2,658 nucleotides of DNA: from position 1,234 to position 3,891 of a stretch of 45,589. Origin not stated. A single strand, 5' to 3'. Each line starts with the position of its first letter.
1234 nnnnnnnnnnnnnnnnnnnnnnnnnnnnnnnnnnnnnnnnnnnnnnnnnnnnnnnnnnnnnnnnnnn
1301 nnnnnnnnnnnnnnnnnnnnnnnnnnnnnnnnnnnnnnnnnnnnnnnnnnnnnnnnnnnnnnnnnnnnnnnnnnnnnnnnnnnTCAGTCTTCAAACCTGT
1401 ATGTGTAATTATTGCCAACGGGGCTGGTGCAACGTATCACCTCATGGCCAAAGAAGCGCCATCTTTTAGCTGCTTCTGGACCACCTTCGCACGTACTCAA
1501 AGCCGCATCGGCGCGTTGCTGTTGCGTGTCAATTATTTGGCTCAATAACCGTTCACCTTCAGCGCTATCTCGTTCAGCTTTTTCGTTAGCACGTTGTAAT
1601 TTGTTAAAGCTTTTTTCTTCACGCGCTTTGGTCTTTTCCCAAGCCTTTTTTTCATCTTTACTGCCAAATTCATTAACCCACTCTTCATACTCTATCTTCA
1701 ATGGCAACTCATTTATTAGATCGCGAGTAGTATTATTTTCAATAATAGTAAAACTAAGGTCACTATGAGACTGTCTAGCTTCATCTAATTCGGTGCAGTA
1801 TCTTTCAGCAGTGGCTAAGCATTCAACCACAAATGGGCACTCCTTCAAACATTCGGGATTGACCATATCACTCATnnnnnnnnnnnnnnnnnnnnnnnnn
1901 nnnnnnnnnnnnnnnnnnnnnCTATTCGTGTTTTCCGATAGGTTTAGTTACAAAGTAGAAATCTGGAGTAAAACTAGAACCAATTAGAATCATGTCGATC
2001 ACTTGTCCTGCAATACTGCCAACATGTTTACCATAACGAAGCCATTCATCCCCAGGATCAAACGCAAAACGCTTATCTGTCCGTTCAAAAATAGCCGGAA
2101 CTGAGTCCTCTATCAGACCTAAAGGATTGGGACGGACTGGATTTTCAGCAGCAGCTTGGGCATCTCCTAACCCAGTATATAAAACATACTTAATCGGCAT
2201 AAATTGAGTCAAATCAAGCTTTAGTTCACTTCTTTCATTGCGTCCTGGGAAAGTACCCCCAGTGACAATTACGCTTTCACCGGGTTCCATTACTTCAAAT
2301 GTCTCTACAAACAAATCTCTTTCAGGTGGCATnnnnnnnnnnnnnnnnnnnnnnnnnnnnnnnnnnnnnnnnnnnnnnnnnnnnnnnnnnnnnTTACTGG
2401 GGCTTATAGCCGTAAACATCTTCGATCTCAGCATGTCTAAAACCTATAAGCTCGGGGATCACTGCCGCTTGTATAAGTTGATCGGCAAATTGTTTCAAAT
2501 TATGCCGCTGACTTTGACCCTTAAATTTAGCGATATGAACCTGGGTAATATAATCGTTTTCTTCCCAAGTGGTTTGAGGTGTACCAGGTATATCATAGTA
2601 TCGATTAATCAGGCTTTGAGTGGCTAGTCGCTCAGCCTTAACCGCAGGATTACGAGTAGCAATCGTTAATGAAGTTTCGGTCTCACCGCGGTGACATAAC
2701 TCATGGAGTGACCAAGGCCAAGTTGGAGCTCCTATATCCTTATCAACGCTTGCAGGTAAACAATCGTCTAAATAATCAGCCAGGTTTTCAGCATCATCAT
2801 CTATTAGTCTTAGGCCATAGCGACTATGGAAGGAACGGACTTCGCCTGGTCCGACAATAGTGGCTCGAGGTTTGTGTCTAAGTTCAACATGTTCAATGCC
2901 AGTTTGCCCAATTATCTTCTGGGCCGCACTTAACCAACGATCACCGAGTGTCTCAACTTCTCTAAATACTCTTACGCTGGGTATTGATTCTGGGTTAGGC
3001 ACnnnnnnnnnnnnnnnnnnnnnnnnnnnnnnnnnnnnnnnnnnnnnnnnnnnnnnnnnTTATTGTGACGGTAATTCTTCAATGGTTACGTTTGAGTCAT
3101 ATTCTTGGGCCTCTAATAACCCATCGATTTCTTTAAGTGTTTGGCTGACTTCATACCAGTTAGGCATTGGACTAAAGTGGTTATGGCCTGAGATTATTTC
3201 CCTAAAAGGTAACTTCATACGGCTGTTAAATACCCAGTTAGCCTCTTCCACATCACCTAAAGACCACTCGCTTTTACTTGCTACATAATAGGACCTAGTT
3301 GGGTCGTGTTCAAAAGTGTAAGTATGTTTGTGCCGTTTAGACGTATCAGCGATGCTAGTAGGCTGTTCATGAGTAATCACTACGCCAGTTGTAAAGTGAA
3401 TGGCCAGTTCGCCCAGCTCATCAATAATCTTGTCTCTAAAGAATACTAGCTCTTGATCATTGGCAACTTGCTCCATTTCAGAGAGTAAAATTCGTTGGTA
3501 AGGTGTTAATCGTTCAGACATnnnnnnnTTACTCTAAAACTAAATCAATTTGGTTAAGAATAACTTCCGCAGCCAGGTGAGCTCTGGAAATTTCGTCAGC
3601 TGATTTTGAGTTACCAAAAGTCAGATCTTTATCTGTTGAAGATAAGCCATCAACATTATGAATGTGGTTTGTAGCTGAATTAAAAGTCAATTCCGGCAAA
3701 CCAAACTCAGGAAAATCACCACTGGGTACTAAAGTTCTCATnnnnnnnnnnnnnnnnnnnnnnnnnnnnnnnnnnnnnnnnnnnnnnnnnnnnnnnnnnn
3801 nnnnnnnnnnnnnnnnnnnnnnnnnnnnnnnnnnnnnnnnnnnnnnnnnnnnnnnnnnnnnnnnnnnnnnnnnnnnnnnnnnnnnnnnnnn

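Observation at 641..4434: Seven-gene orphan array between the rRNA promoter and gyrA, built from promoter-ORF modules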

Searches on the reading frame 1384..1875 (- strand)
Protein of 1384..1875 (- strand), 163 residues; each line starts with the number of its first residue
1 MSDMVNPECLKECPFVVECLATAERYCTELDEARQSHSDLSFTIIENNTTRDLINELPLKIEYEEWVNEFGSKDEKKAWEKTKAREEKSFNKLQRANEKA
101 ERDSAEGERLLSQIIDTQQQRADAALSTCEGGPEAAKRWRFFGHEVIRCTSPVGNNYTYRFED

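Call 4: search_protein_families(library=pfam, proteins=[window:1384-1875:-], max_evalue=1)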
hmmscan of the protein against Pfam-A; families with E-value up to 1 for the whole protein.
window:1384-1875:- (163 aa): 5 families
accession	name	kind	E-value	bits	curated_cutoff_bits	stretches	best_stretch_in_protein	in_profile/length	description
PF24650.2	TT1_Tal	-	0.019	15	27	1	28-57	19-48/90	Tal, N-terminal tail tube TT1 domain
PF05064.18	Nsp1_C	-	0.02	15.2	24.1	1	43-130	11-96/114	Nsp1-like C-terminal region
PF13206.11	VSG_B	-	0.042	13.5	25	1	46-120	45-120/352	Trypanosomal VSG domain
PF09130.16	DUF1932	-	0.11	12.8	25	0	15-41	28-54/70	Domain of unknown function (DUF1932)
PF18050.6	Cyclophil_like2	-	0.12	12.9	22.7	1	39-66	7-34/115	Cyclophilin-like family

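Call 5: search_protein_families(library=phrogs, proteins=[window:1384-1875:-], max_evalue=1)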
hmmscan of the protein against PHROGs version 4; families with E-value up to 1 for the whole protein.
window:1384-1875:- (163 aa): 4 families
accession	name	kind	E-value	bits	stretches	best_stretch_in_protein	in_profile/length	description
phrog_6197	-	lysis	0.027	15.6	1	66-128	24-86/167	Rz-like spanin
phrog_284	-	DNA, RNA and nucleotide metabolism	0.12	12.3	1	41-120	29-108/398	exonuclease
phrog_21074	-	DNA, RNA and nucleotide metabolism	0.28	12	0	21-61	19-60/84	helicase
phrog_19671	-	unknown function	0.36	12.1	1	21-81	22-79/101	-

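Call 6: search_protein_families(library=ncbifam, proteins=[window:1384-1875:-], max_evalue=1)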
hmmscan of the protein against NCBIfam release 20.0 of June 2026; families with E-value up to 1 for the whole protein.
window:1384-1875:- (163 aa): 3 families
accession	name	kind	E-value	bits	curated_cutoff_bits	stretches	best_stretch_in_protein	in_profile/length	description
NF045975.1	VirB4_plasma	equivalog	0.011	13.5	590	1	42-116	311-385/894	Mbov_0397 family ICE element conjugal transfer ATPase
NF041407.1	XopAP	subfamily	0.014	14.7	400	1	22-84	215-274/318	XopAP family type III secretion system effector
TIGR00811.1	sit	subfamily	0.15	10.4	1047.6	1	62-104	493-535/548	silicon transporter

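Call 7: search_protein_families(library=padloc, proteins=[window:1384-1875:-], max_evalue=1)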
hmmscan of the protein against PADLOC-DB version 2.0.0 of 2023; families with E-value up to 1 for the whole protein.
window:1384-1875:- (163 aa): 1 family
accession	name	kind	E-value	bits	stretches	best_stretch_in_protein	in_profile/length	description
PDLC02627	DrmD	-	0.0014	14.9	1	49-115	500-563/748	DrmD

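Call 89: search_solved_structures(query=A5, max_evalue=1)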
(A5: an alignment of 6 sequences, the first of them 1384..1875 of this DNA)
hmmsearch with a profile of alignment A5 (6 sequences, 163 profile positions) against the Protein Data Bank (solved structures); distinct sequences matched with E-value up to 1: 0.

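Call 96: search_protein_families(library=pfam, alignment_id=A5, max_evalue=0.05)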
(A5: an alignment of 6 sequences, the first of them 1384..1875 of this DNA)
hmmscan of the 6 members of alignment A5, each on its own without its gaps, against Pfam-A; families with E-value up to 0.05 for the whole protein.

A. member 1, window:1384-1875:- (163 aa): 3 families
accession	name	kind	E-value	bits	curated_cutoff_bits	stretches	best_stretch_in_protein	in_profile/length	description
PF24650.2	TT1_Tal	-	0.019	15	27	1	28-57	19-48/90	Tal, N-terminal tail tube TT1 domain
PF05064.18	Nsp1_C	-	0.02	15.2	24.1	1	43-130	11-96/114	Nsp1-like C-terminal region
PF13206.11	VSG_B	-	0.042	13.5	25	1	46-120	45-120/352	Trypanosomal VSG domain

B. families by the number of members that match (of 6 scanned): 4 families
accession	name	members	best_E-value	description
PF24650.2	TT1_Tal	1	0.019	Tal, N-terminal tail tube TT1 domain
PF05064.18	Nsp1_C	1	0.02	Nsp1-like C-terminal region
PF01795.25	Methyltransf_5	1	0.037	MraW methylase family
PF13206.11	VSG_B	1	0.042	Trypanosomal VSG domain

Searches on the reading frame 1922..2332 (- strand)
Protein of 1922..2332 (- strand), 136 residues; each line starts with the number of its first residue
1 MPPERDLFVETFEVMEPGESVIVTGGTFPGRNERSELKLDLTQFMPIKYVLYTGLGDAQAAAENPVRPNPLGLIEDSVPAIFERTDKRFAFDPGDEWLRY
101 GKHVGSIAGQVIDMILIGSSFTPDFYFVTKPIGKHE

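Call 4: search_protein_families(library=pfam, proteins=[window:1922-2332:-], max_evalue=1)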
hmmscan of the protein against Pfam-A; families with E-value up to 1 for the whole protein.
window:1922-2332:- (136 aa): 0 families

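Call 5: search_protein_families(library=phrogs, proteins=[window:1922-2332:-], max_evalue=1)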
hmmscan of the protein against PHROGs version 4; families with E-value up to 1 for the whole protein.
window:1922-2332:- (136 aa): 0 families

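Call 6: search_protein_families(library=ncbifam, proteins=[window:1922-2332:-], max_evalue=1)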
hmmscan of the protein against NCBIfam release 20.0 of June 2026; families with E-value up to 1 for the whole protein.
window:1922-2332:- (136 aa): 0 families

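Call 7: search_protein_families(library=padloc, proteins=[window:1922-2332:-], max_evalue=1)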
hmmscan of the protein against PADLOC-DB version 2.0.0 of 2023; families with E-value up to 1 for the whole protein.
window:1922-2332:- (136 aa): 0 families

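Call 88: search_solved_structures(query=A4, max_evalue=1)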
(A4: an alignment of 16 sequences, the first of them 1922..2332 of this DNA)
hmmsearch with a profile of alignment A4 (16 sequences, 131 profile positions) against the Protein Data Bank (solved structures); distinct sequences matched with E-value up to 1: 0.

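Call 95: search_protein_families(library=pfam, alignment_id=A4, max_evalue=0.05)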
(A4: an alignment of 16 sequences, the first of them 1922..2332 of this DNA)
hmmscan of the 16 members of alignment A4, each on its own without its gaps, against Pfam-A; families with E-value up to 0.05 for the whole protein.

A. member 1, window:1922-2332:- (136 aa): 0 families

B. families by the number of members that match (of 16 scanned): 0 families

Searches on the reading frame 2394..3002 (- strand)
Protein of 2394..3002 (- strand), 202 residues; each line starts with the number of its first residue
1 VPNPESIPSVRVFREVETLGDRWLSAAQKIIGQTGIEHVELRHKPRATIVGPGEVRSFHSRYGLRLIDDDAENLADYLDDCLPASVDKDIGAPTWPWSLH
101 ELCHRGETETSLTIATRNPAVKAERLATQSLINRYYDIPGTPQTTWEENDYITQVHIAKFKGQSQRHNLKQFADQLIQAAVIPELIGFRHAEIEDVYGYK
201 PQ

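Call 4: search_protein_families(library=pfam, proteins=[window:2394-3002:-], max_evalue=1)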
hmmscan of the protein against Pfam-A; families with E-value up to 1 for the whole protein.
window:2394-3002:- (202 aa): 0 families

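Call 5: search_protein_families(library=phrogs, proteins=[window:2394-3002:-], max_evalue=1)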
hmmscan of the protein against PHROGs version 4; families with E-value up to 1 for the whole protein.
window:2394-3002:- (202 aa): 1 family
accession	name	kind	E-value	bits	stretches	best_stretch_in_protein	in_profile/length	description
phrog_1454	-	unknown function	0.2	12.8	1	66-89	33-56/81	-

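Call 6: search_protein_families(library=ncbifam, proteins=[window:2394-3002:-], max_evalue=1)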
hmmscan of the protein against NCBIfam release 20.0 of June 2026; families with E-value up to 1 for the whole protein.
window:2394-3002:- (202 aa): 0 families

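Call 7: search_protein_families(library=padloc, proteins=[window:2394-3002:-], max_evalue=1)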
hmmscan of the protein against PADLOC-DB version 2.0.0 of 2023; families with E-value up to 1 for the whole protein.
window:2394-3002:- (202 aa): 0 families

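Call 41: search_solved_structures(query=window:2394-3002:-, max_evalue=10)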
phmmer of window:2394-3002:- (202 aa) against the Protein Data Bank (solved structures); distinct sequences matched with E-value up to 10: 2.
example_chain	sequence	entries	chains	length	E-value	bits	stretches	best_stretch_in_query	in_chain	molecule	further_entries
1x58_A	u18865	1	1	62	0.83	12.5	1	12-53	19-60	Hypothetical protein 4930532D21Rik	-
5de0_A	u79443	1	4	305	1.1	12.1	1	24-57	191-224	Deferrochelatase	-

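Call 60: find_homologous_proteins(query=A2, max_evalue=0.001)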
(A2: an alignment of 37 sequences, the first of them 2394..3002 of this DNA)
Query A2 (37 sequences) (202 aa, profile of the alignment): 4 proteins with E <= 0.001 among 3609 candidates.
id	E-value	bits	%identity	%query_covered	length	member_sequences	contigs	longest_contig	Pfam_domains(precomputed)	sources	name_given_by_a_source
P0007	2.4e-55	205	100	100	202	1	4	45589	-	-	-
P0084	2.3e-47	179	24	79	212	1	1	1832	-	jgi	jgi:hypothetical protein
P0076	6.4e-47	178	24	88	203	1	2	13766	-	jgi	jgi:hypothetical protein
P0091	4.5e-43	165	22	82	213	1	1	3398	-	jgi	jgi:hypothetical protein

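Call 67: predict_structure(alignment_id=A2)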
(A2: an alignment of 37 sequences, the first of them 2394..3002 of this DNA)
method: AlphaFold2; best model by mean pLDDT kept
length: 202 residues; sequences in the alignment: 37
mean_pLDDT: 93.9   pTM: 0.88
mean pLDDT of the five models: 93.9, 93.3, 92.7, 92.7, 92.6
residues with pLDDT >= 90: 178; 70-90: 16; 50-70: 6; < 50: 2
segments of 3 or more residues with pLDDT < 50: none
pLDDT, mean of each block of 10 residues (from residue 1): 79 97 96 92 97 96 95 98 98 97 92 97 98 98 95 96 87 95 97 88 50
secondary structure, 60 per line:
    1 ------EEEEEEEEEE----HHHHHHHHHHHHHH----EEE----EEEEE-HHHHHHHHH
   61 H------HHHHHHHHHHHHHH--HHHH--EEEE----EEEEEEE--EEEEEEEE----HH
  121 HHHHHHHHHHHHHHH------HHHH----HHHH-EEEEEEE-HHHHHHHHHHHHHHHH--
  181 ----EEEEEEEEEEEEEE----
elements in order: E7-16 H21-34 E39-41 E46-50 H52-61 H68-81 H84-87 E90-93 E98-104 E107-114 H119-135 H142-145 H150-153 E155-161 H163-178 E185-198

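Call 70: fold_search(model_id=the predicted structure, library=pdb)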
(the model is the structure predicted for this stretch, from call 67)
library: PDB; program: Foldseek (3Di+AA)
matches with E <= 10: 506; with E <= 0.001: 3
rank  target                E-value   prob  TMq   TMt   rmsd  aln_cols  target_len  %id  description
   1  4h7w                  4.4e-04  1.00  0.57  0.60   4.8       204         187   12  Crystal Structure of Human C16orf57 (released 2013-02-06)
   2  6d2z_A                4.7e-04  1.00  0.56  0.59   4.9       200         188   10  Structure of human Usb1 with uridine-adenosine, inactive H208Q mutant (released 2018-09-05)
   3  6d31                  5.9e-04  1.00  0.59  0.62   5.1       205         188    7  Structure of human Usb1 with adenosine 5'-monophosphate (released 2018-09-05)
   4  6pfq_B                1.7e-03  1.00  0.46  0.44   6.9       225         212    7  Structure of Kluyveromyces marxianus Usb1 (released 2019-12-11)
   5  6pgl_B                1.8e-03  1.00  0.46  0.44   6.8       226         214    8  Structure of Kluyveromyces marxianus Usb1 with uridine monophosphate (released 2019-12-11)
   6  5v1m                  1.9e-03  1.00  0.62  0.67   4.7       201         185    8  Structure of human Usb1 with uridine 5'-monophosphate (released 2017-08-16)
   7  9q2y_A                2.9e-03  1.00  0.48  0.57   5.4       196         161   14  Phosphodiesterase from Burkholderia phage BCSR5 in the open lid conformation (released 2025-11-05)
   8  6pgl_C                2.9e-03  0.99  0.46  0.44   6.3       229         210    7  Structure of Kluyveromyces marxianus Usb1 with uridine monophosphate (released 2019-12-11)
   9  9q2g                  4.1e-03  1.00  0.43  0.50   6.2       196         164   14  Phosphodiesterase from Burkholderia phage BCSR5 in the closed lid conformation (released 2025-11-05)
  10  9q2y_B                5.2e-03  1.00  0.47  0.56   5.8       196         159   13  Phosphodiesterase from Burkholderia phage BCSR5 in the open lid conformation (released 2025-11-05)
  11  5uqj                  5.8e-03  0.99  0.49  0.48   6.2       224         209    8  Structure of yeast Usb1 (released 2017-08-16)
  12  6pfq_A                7.4e-03  0.97  0.43  0.41   8.1       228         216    7  Structure of Kluyveromyces marxianus Usb1 (released 2019-12-11)
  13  7t27                  1.4e-02  0.96  0.36  0.47   6.8       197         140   12  Structure of phage FBB1 anti-CBASS nuclease Acb1-3'3'-cGAMP complex in post reaction state (released 2022-04-20)
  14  7t26                  1.9e-02  0.96  0.37  0.50   6.0       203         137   12  Structure of phage FBB1 anti-CBASS nuclease Acb1 in apo state (released 2022-04-20)
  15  2pc6_A                4.3e-02  0.08  0.12  0.15  21.4       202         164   11  Crystal structure of putative acetolactate synthase- small subunit from Nitrosomonas europaea (released 2007-04-10)
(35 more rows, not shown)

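Call 76: search_protein_families(library=pfam, alignment_id=A2, max_evalue=0.1)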
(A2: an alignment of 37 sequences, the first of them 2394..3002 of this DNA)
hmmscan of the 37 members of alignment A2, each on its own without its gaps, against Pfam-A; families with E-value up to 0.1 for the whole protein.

A. member 1, window:2394-3002:- (202 aa): 0 families

B. families by the number of members that match (of 37 scanned): 3 families
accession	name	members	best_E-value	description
PF02872.23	5_nucleotid_C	1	0.0022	5'-nucleotidase, C-terminal domain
PF13981.11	SopA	1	0.066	SopA-like central domain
PF16262.11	DUF4916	1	0.08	Domain of unknown function (DUF4916)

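Call 91: search_solved_structures(query=A2, max_evalue=1)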
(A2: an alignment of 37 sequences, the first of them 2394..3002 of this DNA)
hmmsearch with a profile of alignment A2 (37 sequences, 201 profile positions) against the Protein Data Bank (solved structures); distinct sequences matched with E-value up to 1: 110 (the best 60 are shown).
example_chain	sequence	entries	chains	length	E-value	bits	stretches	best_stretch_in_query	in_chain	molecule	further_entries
5xvm_A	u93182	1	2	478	0.08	15.8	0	45-70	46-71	Sterol 3-beta-glucosyltransferase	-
6oqq_B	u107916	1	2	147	0.085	15.7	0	52-81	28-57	Calmodulin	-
1lkj_A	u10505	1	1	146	0.088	15.7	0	52-81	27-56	Calmodulin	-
5gl5_A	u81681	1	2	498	0.093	15.6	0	45-70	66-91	Sterol 3-beta-glucosyltransferase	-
4ds7_A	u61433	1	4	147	0.094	15.6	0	46-81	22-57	Calmodulin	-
8aht_A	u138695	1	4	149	0.11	15.3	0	52-77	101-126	Calmodulin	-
9e5c_4x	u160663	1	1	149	0.12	15.2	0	45-77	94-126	Calmodulin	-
6dad_A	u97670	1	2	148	0.13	15.2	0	26-78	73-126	Calmodulin-1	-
6hcs_A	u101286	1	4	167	0.15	14.9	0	48-78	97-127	Calmodulin-1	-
2lhi_A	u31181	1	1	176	0.16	14.8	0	52-81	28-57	Calmodulin,Serine/threonine-protein phosphatase 2B catalytic subunit A1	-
9y6s_8M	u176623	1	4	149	0.17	14.8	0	45-77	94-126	Calmodulin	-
1rfj_A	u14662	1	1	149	0.18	14.6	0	27-77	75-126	calmodulin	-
4aqr_A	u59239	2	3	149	0.18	14.6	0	27-77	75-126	CALMODULIN-7 | CALMODULIN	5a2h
9qt9_E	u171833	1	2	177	0.23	14.3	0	33-77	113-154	Calmodulin-1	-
6dah_A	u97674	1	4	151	0.24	14.3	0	31-77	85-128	Calmodulin-1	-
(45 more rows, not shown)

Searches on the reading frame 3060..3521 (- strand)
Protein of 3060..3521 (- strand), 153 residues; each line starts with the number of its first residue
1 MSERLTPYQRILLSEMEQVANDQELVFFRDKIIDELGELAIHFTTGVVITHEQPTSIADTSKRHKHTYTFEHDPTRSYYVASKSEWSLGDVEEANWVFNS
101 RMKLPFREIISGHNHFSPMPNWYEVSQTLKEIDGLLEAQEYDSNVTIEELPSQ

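Call 4: search_protein_families(library=pfam, proteins=[window:3060-3521:-], max_evalue=1)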
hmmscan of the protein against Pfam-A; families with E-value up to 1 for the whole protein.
window:3060-3521:- (153 aa): 1 family
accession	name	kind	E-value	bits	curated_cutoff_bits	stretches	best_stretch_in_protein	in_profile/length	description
PF12538.13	FtsK_SpoIIIE_N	-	0.014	16.1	27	1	49-100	63-114/115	DNA transporter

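Call 5: search_protein_families(library=phrogs, proteins=[window:3060-3521:-], max_evalue=1)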
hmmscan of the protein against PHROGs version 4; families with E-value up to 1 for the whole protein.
window:3060-3521:- (153 aa): 0 families

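Call 6: search_protein_families(library=ncbifam, proteins=[window:3060-3521:-], max_evalue=1)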
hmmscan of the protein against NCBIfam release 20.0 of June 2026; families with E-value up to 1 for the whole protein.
window:3060-3521:- (153 aa): 0 families

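Call 7: search_protein_families(library=padloc, proteins=[window:3060-3521:-], max_evalue=1)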
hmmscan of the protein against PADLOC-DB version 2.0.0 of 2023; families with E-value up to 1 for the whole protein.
window:3060-3521:- (153 aa): 0 families

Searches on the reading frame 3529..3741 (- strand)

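Call 4: search_protein_families(library=pfam, proteins=[window:3529-3741:-], max_evalue=1)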
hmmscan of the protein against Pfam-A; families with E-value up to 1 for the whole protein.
window:3529-3741:- (70 aa): 1 family
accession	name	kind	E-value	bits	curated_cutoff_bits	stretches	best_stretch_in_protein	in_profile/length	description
PF09264.17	Sial-lect-inser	-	0.12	12.5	25.8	1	25-61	116-151/198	Vibrio cholerae sialidase, lectin insertion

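Call 5: search_protein_families(library=phrogs, proteins=[window:3529-3741:-], max_evalue=1)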
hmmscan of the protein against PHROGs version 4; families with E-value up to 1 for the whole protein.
window:3529-3741:- (70 aa): 0 families

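Call 6: search_protein_families(library=ncbifam, proteins=[window:3529-3741:-], max_evalue=1)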
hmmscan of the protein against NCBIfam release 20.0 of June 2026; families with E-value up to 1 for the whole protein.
window:3529-3741:- (70 aa): 0 families

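Call 7: search_protein_families(library=padloc, proteins=[window:3529-3741:-], max_evalue=1)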
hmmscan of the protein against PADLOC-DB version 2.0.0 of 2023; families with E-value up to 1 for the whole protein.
window:3529-3741:- (70 aa): 0 families
